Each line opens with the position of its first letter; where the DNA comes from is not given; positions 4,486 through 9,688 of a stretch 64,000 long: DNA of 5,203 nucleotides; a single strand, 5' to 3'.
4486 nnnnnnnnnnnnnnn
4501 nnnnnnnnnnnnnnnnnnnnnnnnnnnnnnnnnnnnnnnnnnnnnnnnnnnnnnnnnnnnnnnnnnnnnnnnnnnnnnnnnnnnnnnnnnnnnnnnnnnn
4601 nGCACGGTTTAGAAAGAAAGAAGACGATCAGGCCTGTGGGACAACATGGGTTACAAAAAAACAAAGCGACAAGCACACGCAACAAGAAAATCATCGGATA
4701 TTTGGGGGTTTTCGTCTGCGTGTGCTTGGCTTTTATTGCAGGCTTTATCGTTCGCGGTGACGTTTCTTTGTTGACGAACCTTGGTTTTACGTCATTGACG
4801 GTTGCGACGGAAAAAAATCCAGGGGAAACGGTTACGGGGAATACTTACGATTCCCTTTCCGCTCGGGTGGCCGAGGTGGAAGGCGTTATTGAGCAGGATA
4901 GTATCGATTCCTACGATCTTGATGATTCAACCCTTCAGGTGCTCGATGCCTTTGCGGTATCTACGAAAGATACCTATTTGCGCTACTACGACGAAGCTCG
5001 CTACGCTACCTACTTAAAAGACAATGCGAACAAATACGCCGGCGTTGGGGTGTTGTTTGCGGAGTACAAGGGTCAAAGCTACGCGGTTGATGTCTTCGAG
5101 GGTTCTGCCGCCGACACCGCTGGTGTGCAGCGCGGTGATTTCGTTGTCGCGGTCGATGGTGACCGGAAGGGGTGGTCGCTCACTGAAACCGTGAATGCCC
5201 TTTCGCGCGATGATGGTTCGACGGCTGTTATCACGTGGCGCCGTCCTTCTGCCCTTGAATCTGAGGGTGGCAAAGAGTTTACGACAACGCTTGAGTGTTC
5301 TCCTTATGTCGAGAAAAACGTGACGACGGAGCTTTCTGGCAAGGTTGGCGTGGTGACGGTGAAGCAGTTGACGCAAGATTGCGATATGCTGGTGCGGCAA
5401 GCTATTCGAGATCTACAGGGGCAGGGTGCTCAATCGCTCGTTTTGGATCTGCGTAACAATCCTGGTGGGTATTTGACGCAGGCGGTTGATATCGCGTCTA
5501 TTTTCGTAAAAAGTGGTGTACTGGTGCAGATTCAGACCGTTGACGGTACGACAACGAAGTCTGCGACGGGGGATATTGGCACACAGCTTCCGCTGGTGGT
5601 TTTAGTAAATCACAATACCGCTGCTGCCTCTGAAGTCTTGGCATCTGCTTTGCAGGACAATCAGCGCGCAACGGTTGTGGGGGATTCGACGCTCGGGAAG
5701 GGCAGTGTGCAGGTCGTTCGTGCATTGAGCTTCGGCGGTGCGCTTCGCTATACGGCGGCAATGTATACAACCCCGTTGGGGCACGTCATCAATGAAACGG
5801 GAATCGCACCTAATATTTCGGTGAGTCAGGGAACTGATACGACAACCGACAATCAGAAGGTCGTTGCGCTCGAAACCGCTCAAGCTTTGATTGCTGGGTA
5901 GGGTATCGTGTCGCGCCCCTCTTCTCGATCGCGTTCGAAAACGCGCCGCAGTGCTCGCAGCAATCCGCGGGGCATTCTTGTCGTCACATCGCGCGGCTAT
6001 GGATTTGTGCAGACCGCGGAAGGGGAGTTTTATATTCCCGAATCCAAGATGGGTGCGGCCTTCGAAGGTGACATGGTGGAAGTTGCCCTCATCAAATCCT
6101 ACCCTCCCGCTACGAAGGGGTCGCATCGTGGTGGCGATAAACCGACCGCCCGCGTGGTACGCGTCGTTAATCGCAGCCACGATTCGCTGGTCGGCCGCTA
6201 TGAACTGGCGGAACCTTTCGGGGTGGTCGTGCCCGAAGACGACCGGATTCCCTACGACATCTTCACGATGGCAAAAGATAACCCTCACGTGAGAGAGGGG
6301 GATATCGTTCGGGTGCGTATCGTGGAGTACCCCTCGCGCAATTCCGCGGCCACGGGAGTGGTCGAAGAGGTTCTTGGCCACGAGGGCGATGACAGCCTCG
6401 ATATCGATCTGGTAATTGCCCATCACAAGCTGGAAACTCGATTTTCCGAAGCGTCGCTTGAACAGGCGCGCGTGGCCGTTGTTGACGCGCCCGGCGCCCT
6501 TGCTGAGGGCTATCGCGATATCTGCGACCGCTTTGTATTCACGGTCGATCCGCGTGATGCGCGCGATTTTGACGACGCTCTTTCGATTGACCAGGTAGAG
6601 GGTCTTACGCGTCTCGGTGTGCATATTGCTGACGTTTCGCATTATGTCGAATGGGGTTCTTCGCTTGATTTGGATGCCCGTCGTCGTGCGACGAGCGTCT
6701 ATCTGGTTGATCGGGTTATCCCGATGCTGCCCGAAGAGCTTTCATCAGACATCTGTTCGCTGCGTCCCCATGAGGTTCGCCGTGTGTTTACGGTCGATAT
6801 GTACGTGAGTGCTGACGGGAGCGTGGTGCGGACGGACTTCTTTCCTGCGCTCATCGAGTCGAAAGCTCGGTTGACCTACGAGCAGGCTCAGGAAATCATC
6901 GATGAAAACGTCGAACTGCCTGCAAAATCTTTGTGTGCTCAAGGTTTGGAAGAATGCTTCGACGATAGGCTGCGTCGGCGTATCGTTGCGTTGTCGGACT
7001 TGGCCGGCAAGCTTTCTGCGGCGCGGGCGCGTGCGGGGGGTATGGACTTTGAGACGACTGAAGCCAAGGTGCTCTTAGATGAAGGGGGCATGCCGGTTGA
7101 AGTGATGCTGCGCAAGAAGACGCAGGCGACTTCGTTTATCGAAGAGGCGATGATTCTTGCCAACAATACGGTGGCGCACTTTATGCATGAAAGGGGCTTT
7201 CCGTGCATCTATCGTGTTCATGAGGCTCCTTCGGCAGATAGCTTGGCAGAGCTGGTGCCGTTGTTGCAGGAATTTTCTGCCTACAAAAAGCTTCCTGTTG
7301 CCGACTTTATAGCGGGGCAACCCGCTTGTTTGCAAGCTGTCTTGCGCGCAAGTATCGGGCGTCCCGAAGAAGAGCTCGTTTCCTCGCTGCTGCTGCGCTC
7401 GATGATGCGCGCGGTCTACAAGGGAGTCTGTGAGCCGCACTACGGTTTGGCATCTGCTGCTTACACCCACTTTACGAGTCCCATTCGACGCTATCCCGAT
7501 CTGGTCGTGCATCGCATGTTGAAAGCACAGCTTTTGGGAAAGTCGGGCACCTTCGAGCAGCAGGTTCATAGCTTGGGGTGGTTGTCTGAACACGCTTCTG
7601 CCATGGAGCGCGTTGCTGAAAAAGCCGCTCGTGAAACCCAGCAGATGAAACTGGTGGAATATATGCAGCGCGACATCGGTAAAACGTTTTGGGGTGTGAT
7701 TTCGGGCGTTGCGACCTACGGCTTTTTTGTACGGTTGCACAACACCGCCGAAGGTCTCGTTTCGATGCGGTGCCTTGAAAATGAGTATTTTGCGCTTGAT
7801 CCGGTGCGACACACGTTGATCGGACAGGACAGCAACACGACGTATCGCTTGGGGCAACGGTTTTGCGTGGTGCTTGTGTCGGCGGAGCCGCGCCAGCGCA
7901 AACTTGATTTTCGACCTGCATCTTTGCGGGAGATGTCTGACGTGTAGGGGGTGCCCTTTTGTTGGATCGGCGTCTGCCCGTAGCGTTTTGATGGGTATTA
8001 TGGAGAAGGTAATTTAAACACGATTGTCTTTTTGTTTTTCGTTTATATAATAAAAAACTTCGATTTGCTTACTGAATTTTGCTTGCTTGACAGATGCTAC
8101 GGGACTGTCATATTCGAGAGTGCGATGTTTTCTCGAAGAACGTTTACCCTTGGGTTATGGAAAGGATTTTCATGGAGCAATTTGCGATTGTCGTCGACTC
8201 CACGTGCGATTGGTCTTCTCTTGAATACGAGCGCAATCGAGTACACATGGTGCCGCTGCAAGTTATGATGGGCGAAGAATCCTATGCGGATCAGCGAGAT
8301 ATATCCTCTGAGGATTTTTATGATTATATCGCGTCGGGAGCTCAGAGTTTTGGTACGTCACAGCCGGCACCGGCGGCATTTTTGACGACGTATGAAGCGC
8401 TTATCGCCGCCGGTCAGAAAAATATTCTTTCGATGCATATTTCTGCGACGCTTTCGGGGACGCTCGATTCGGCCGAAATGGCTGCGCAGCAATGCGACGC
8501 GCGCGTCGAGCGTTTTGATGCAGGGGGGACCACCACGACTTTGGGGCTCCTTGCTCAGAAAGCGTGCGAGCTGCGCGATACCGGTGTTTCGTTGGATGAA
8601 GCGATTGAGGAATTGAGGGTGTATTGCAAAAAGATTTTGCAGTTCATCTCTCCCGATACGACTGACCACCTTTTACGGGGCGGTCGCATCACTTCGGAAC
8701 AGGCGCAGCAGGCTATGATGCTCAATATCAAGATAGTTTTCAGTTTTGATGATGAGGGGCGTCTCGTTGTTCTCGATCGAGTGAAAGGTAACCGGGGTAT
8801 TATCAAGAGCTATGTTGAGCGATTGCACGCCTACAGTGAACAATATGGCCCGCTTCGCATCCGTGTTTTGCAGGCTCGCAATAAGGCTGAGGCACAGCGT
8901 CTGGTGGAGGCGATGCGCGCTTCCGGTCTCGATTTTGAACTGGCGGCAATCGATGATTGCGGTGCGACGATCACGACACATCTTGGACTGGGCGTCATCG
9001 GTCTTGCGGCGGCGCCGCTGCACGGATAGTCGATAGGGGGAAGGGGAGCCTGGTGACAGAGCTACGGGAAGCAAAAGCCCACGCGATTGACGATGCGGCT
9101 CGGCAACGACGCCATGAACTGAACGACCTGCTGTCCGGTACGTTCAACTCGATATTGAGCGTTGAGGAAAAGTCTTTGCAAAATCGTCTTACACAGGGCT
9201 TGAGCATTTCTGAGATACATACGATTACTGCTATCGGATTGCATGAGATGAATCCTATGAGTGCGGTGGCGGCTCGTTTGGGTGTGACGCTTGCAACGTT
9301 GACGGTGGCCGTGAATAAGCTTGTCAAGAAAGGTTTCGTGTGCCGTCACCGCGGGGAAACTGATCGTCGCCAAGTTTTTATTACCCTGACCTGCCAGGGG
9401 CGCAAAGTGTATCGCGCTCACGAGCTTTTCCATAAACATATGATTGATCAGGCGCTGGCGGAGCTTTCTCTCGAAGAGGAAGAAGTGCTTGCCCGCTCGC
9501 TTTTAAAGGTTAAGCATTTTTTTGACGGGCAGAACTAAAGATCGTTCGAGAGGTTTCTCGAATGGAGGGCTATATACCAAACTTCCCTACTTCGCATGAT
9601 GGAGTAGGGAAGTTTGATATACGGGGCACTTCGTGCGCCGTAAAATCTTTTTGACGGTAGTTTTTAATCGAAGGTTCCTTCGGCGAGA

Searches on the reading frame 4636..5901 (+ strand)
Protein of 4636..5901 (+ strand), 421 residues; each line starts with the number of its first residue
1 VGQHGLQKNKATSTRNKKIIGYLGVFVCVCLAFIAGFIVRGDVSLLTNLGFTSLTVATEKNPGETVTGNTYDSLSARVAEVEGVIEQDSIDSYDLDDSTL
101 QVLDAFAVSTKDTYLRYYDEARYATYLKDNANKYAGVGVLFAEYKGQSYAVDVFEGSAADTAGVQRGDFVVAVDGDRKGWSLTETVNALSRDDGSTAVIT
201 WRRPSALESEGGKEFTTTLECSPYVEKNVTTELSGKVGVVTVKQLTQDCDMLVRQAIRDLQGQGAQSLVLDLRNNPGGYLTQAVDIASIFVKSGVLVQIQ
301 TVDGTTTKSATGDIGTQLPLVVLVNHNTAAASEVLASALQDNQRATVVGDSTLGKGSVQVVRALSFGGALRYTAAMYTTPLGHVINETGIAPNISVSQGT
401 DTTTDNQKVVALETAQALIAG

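Call 36: search_protein_families(library=pfam, proteins=[window:4636-5901:+], max_evalue=0.01)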
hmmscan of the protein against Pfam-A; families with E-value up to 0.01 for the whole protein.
window:4636-5901:+ (421 aa): 3 families
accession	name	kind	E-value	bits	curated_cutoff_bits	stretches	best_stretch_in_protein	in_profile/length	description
PF03572.23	Peptidase_S41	-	2e-46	158.1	24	1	236-396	1-165/165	Peptidase family S41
PF17820.7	PDZ_6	-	4.5e-07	30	27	1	155-203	7-54/54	PDZ domain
PF13180.12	PDZ_2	-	0.00062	20.4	27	1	137-206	3-72/80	PDZ domain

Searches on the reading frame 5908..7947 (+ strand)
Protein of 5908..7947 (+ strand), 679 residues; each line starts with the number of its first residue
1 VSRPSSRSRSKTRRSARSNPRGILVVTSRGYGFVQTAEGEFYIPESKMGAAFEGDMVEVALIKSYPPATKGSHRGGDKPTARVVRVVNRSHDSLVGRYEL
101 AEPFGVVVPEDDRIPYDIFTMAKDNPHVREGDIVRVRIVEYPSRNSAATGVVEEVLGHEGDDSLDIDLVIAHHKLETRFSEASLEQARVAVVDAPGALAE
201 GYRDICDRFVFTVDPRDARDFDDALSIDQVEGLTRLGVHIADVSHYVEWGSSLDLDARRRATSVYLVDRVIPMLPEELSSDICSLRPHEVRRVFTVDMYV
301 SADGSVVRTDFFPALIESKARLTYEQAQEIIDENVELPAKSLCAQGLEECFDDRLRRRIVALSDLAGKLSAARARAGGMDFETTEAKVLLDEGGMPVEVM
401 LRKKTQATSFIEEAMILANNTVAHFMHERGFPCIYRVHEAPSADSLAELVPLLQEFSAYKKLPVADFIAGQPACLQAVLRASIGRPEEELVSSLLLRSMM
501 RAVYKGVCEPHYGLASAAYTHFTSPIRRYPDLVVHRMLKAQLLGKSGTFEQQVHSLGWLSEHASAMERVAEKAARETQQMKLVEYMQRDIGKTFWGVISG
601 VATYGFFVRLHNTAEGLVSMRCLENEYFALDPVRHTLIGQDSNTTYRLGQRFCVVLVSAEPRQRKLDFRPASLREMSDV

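Call 36: search_protein_families(library=pfam, proteins=[window:5908-7947:+], max_evalue=0.01)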
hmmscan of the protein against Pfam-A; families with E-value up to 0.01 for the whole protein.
window:5908-7947:+ (679 aa): 5 families
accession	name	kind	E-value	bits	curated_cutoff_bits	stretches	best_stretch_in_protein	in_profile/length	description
PF00773.25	RNB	-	3.4e-100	335.9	29.3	1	203-542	2-324/326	RNB domain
PF17876.7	CSD2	-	4.4e-22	78.4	26.2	1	107-180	2-74/74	Cold shock domain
PF08206.17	OB_RNB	-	9.4e-11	41.7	24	1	22-63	1-44/58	Ribonuclease B OB domain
PF00575.29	S1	-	3.6e-05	24.5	22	1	591-662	5-65/74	S1 RNA binding domain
PF18614.7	RNase_II_C_S1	-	0.0021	18.3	26.6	0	646-671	34-59/59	RNase II-type exonuclease C-terminal S1 domain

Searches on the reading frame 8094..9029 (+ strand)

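Call 36: search_protein_families(library=pfam, proteins=[window:8094-9029:+], max_evalue=0.01)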
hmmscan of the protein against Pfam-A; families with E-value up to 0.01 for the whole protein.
window:8094-9029:+ (311 aa): 1 family
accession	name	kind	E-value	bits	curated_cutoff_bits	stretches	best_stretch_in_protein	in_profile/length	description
PF02645.21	DegV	-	3.8e-65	220.4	27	1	30-308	2-279/280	Uncharacterised protein, DegV family COG1307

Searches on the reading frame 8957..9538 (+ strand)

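Call 36: search_protein_families(library=pfam, proteins=[window:8957-9538:+], max_evalue=0.01)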
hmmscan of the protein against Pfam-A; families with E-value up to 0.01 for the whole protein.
window:8957-9538:+ (193 aa): 7 families
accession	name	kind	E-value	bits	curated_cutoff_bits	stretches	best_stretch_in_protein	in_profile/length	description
PF12802.13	MarR_2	-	2.2e-10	41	27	1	81-139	2-61/61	MarR family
PF22381.2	Staph_reg_Sar_Rot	-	5.3e-09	36.5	27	1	81-151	11-81/85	Transcriptional regulator SarA/Rot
PF01047.28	MarR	-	1.2e-08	35.1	24.6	1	82-140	1-59/59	MarR family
PF13463.12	HTH_27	-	0.00014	22.5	22.2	1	95-147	15-67/68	Winged helix DNA-binding domain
PF13412.12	HTH_24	-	0.0024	17.8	21.9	1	101-128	20-47/48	Winged helix-turn-helix DNA-binding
PF13601.12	HTH_34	-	0.0074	16.9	27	0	105-155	21-72/80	Winged helix DNA-binding domain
PF01978.25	TrmB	-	0.009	16.3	25.6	0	81-154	5-64/68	Sugar-specific transcriptional regulator TrmB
